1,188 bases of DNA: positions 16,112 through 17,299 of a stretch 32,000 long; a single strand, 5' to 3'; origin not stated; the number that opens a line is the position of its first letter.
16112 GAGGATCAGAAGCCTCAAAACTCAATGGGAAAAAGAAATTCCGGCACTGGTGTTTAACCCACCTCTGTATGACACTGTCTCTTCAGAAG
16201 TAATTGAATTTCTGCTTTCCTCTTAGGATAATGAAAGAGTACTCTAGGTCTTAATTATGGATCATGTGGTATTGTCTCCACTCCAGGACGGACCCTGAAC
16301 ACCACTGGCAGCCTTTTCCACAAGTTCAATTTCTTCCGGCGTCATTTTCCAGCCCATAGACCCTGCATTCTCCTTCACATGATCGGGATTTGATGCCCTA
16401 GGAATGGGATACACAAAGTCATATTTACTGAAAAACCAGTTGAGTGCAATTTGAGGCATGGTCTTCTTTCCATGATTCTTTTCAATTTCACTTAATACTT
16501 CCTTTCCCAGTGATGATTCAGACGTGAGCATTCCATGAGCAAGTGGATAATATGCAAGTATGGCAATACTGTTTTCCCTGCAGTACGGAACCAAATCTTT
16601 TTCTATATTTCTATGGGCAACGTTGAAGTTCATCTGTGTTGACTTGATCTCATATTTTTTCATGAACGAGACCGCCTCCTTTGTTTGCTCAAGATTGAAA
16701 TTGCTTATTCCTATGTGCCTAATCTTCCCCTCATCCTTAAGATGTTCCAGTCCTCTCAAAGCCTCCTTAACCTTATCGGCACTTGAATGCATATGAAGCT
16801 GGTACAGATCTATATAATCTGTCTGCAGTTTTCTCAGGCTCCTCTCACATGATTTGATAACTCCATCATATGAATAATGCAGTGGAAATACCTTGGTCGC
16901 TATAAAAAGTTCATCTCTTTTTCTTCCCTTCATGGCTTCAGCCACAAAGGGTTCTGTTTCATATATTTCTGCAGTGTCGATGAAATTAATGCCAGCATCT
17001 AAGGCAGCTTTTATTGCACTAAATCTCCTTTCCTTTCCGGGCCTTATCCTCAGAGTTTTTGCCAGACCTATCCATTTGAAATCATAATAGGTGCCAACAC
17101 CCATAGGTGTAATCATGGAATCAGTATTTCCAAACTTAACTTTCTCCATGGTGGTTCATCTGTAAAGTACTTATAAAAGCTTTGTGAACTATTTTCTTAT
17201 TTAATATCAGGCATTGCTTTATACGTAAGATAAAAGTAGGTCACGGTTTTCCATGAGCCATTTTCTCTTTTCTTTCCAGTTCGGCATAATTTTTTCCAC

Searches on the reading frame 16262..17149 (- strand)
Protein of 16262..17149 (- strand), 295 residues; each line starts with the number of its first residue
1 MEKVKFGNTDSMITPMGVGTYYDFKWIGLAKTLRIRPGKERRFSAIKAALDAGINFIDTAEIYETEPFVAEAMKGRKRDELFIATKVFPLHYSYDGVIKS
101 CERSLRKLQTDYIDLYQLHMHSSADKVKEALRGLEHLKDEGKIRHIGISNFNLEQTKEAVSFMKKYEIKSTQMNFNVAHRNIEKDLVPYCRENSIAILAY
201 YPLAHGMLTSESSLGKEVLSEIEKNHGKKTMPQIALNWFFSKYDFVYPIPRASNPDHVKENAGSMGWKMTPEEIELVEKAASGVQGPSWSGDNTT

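Call 16: find_encoding_contigs(protein=window:16262-17149:-, flank=10000, max_places=6)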
Protein window:16262-17149:- (295 aa): 6 contigs read that carry it; 6 places shown.
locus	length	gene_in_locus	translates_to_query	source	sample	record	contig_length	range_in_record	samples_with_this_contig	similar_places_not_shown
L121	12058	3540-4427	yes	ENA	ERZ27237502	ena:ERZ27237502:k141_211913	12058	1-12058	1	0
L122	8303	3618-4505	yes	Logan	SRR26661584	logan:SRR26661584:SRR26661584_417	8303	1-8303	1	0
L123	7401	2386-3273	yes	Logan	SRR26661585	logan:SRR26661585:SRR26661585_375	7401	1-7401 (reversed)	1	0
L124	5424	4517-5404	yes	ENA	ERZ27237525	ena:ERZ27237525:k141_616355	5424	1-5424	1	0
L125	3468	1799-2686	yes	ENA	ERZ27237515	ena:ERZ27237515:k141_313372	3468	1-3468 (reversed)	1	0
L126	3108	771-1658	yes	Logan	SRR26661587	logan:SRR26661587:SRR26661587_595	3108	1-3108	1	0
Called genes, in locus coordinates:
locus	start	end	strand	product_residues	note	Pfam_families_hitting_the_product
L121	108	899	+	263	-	PF02463:SMC_N (faint), PF00005:ABC_tran, PF13304:AAA_21 (weak)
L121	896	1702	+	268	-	-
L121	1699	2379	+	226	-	-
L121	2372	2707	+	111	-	PF01022:HTH_5, PF13601:HTH_34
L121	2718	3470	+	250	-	PF01863:YgjP-like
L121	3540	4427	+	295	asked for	PF00248:Aldo_ket_red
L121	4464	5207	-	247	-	PF08843:AbiEii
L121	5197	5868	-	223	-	-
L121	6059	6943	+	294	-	PF08450:SGL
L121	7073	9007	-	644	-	-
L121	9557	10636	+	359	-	PF01321:Creatinase_N, PF00557:Peptidase_M24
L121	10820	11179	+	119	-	-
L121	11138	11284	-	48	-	-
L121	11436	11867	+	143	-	PF08818:DUF1801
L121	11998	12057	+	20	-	?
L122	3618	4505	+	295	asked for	PF00248:Aldo_ket_red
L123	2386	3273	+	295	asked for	PF00248:Aldo_ket_red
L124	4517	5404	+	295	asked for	PF00248:Aldo_ket_red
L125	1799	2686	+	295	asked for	PF00248:Aldo_ket_red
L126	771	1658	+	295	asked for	PF00248:Aldo_ket_red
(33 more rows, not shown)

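Call 63: search_protein_families(library=pfam, proteins=[L121:2718-3470:+])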
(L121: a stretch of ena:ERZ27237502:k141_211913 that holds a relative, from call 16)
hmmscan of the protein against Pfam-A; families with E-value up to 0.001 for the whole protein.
L121:2718-3470:+ (250 aa): 1 family
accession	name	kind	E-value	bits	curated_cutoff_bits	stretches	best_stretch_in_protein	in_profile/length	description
PF01863.23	YgjP-like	-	1.2e-50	172.8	26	1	40-241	1-206/207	YgjP-like, metallopeptidase domain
